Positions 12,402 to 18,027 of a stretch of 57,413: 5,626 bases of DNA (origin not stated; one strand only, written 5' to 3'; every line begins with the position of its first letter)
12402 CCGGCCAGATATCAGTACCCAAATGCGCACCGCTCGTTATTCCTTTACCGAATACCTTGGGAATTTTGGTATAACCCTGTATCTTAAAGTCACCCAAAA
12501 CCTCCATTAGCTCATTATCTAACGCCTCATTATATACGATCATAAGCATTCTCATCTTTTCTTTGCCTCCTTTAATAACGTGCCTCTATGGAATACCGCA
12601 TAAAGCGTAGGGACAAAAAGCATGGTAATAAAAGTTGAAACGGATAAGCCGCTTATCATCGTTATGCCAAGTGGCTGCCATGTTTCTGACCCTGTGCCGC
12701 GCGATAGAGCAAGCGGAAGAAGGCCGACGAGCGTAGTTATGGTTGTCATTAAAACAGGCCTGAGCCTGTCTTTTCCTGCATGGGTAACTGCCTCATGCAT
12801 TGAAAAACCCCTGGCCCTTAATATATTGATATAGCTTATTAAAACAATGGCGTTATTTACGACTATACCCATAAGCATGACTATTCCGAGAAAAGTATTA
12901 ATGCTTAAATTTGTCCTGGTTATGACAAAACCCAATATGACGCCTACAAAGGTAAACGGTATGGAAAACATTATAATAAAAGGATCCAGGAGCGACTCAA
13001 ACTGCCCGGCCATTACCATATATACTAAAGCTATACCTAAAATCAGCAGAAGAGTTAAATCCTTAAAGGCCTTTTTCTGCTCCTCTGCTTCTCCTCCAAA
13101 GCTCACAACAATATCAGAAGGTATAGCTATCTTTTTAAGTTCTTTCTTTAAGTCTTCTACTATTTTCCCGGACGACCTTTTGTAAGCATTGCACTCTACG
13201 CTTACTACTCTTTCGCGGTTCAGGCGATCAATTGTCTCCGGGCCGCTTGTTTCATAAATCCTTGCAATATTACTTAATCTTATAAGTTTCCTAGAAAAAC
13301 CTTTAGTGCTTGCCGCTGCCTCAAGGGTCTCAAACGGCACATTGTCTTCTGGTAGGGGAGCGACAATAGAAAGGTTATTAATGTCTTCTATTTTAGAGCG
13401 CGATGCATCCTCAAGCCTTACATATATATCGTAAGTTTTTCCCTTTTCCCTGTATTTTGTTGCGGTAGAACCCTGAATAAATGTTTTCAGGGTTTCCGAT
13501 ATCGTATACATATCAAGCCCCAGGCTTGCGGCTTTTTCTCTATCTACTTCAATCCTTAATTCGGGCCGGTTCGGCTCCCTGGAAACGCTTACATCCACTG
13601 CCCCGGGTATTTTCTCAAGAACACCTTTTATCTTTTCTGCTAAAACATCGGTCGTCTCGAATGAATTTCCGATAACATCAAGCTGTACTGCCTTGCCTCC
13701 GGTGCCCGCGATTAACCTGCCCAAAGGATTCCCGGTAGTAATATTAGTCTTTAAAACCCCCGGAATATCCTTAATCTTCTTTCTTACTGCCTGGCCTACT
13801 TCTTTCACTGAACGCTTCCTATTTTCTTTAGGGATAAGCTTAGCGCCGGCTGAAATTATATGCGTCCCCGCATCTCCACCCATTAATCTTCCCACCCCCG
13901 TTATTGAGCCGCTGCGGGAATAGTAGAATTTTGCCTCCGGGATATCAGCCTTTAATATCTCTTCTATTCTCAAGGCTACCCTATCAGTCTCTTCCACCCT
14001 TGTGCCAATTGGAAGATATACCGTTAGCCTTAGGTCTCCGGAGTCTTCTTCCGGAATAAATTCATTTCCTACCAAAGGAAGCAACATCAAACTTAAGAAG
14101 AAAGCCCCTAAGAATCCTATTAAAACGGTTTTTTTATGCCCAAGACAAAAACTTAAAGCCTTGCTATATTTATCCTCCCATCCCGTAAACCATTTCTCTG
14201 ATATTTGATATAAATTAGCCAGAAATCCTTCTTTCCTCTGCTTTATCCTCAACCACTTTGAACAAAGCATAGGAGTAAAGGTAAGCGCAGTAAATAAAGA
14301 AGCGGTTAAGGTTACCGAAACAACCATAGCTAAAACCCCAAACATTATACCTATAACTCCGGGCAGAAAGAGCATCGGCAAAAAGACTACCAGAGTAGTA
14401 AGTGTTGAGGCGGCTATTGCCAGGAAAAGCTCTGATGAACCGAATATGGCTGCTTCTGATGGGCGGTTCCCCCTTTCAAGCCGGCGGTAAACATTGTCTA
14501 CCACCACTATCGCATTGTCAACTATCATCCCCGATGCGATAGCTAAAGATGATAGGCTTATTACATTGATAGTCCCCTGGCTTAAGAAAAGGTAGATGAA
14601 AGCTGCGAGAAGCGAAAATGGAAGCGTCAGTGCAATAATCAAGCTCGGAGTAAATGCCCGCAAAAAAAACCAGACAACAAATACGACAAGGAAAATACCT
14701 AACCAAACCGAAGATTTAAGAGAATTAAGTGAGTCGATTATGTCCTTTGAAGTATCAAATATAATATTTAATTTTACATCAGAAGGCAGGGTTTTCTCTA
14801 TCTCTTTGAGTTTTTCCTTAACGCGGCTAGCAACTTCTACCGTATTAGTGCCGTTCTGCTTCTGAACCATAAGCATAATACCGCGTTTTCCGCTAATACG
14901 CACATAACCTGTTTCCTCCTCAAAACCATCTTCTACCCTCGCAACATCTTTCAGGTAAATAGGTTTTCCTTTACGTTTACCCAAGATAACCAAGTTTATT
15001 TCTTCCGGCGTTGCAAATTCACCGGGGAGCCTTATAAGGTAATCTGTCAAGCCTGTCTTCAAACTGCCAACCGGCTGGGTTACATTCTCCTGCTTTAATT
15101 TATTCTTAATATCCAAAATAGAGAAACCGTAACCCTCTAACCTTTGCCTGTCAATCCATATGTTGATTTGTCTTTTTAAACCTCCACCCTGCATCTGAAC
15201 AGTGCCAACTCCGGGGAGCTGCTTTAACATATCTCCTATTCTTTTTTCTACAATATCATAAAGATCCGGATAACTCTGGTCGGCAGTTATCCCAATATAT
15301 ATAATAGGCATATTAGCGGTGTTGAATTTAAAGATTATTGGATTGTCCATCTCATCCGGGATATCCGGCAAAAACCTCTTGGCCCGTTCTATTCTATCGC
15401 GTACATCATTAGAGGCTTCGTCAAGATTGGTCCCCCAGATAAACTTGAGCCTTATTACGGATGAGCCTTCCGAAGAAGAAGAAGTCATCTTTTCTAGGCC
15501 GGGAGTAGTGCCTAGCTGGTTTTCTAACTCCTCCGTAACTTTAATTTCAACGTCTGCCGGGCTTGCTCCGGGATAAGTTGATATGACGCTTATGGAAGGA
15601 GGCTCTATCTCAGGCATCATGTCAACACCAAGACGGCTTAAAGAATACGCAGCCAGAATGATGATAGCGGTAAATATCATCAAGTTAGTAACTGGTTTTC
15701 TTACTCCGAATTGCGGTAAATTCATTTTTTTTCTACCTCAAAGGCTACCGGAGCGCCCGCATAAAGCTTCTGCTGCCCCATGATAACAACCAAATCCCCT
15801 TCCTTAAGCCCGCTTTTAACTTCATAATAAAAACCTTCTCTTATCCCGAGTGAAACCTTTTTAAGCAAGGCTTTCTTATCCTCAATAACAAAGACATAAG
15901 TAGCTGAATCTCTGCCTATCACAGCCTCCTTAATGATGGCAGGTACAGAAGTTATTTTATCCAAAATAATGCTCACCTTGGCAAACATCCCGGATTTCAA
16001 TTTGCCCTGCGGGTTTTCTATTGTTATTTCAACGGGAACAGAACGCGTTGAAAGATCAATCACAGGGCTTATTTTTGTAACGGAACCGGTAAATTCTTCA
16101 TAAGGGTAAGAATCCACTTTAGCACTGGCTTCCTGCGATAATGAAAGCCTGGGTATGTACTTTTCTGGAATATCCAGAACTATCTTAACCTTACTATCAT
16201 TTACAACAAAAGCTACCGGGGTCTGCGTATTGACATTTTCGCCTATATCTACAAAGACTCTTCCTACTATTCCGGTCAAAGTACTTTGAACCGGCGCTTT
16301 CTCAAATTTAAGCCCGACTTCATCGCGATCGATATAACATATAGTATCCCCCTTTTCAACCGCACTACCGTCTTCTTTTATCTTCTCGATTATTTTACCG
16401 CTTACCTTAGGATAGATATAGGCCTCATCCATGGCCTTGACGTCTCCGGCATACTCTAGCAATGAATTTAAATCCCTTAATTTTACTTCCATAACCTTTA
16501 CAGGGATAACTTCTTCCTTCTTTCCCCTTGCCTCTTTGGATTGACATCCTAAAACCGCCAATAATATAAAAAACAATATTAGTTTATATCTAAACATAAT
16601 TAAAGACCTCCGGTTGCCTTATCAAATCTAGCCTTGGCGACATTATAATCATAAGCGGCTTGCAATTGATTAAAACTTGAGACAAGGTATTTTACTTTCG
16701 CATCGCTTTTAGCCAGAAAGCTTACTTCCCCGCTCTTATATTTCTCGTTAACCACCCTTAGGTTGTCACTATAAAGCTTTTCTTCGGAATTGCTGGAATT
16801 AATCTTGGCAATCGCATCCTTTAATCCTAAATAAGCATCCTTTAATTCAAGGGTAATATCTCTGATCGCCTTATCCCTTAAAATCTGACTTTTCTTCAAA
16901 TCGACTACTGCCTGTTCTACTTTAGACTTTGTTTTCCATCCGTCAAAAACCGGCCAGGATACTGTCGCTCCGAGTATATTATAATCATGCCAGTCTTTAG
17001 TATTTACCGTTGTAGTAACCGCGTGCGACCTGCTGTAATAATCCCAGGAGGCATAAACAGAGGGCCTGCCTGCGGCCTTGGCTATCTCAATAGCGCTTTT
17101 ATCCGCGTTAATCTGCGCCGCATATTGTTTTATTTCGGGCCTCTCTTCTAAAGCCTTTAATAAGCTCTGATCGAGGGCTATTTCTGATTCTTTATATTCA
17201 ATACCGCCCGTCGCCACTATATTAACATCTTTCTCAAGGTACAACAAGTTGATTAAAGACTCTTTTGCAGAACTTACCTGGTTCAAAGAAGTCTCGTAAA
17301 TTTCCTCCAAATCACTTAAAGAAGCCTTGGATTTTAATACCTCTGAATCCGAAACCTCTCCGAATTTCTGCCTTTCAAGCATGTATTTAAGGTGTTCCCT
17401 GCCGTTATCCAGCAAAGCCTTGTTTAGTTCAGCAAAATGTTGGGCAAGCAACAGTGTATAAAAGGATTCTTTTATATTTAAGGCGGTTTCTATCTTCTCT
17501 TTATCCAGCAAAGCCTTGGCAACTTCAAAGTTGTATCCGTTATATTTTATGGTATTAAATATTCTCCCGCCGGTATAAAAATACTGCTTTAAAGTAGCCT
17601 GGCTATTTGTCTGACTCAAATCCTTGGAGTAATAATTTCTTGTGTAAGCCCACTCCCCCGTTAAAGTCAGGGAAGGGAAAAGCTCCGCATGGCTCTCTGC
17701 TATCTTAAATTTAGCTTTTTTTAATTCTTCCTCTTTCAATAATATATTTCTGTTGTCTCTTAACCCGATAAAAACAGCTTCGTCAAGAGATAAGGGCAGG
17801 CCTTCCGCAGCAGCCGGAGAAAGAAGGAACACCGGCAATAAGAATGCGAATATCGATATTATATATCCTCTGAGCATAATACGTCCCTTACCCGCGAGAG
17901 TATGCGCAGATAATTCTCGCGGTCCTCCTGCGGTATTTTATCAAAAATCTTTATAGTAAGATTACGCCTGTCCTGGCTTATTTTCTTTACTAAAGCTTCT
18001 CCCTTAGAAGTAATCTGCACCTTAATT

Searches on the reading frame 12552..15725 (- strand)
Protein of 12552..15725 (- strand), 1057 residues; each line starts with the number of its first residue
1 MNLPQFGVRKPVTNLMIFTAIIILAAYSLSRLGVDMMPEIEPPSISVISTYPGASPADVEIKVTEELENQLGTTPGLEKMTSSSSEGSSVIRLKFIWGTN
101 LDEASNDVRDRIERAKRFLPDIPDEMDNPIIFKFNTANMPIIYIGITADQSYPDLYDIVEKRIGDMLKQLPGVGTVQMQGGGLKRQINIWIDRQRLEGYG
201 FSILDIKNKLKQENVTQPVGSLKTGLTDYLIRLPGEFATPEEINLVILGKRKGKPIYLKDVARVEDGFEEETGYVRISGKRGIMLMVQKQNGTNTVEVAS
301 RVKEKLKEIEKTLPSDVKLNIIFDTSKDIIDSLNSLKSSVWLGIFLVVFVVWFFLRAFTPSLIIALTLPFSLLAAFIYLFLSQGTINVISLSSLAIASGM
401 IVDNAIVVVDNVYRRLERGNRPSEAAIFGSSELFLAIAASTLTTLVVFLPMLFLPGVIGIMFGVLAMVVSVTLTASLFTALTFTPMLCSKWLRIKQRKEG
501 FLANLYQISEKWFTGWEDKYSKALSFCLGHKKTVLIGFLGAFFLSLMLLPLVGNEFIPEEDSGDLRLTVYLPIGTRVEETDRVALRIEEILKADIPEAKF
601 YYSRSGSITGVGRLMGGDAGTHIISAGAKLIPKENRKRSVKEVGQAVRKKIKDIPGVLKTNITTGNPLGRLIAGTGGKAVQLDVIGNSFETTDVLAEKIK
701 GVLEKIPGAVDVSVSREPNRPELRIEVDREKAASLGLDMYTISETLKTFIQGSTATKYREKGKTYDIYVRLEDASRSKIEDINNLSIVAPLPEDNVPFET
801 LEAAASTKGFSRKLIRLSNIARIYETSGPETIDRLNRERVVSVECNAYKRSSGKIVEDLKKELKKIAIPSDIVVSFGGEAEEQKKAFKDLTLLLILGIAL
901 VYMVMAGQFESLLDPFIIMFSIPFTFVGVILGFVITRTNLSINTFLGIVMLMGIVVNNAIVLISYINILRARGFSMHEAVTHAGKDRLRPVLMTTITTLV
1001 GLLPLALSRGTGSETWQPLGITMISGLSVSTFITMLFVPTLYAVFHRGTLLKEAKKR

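Call 4: search_protein_families(library=pfam, proteins=[window:12552-15725:-], max_evalue=0.01)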
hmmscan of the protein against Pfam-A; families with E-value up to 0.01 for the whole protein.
window:12552-15725:- (1057 aa): 2 families
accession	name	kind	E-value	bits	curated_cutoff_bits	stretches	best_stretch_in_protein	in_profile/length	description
PF00873.25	ACR_tran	-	1.6e-264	880.7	28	1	5-1046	3-1021/1021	AcrB/AcrD/AcrF family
PF03176.21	MMPL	-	3.8e-16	59.4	20.5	2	840-1055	91-311/333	MMPL family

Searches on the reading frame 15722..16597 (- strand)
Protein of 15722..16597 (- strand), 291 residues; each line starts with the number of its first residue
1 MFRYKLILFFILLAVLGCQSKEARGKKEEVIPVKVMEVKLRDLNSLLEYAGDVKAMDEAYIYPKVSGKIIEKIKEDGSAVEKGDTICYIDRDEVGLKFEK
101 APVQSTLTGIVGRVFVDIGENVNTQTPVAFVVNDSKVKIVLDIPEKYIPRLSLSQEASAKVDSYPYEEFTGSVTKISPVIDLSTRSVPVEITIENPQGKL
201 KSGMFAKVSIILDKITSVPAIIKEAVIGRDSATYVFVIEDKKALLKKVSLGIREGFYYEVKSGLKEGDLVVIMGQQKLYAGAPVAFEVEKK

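Call 4: search_protein_families(library=pfam, proteins=[window:15722-16597:-], max_evalue=0.01)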
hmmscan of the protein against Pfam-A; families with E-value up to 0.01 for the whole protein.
window:15722-16597:- (291 aa): 4 families
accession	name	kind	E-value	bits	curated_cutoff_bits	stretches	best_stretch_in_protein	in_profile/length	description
PF16576.10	HlyD_D23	-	2.2e-23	83.1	30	1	99-206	107-214/214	Barrel-sandwich domain of CusB or HlyD membrane-fusion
PF13437.12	HlyD_3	-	5.1e-15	56.5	22.2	1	103-203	2-106/106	HlyD family secretion protein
PF00364.28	Biotin_lipoyl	-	0.0004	20.6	22.1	1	67-129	15-71/73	Biotin-requiring enzyme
PF00529.27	CusB_dom_1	-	0.0016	19.1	26.5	0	67-211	12-88/89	Cation efflux system protein CusB domain 1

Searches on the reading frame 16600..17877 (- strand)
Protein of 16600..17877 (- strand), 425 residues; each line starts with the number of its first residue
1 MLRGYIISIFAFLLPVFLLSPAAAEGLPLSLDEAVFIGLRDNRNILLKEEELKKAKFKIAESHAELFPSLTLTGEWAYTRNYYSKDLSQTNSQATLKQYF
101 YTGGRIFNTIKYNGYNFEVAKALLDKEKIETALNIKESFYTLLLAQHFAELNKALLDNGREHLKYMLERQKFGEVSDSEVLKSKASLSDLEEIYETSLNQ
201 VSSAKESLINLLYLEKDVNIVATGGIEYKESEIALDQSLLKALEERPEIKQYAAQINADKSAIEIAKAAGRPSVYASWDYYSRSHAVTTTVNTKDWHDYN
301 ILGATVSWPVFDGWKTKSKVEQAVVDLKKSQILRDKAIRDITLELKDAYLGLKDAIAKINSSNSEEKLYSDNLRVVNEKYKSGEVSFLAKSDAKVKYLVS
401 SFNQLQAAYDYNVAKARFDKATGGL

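Call 39: search_protein_families(library=pfam, proteins=[window:16600-17877:-], max_evalue=0.001)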
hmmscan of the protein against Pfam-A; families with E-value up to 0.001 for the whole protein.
window:16600-17877:- (425 aa): 1 family
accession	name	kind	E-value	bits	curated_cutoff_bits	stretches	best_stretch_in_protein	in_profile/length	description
PF02321.23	OEP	-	6e-45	153.8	22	2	235-423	1-187/187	Outer membrane efflux protein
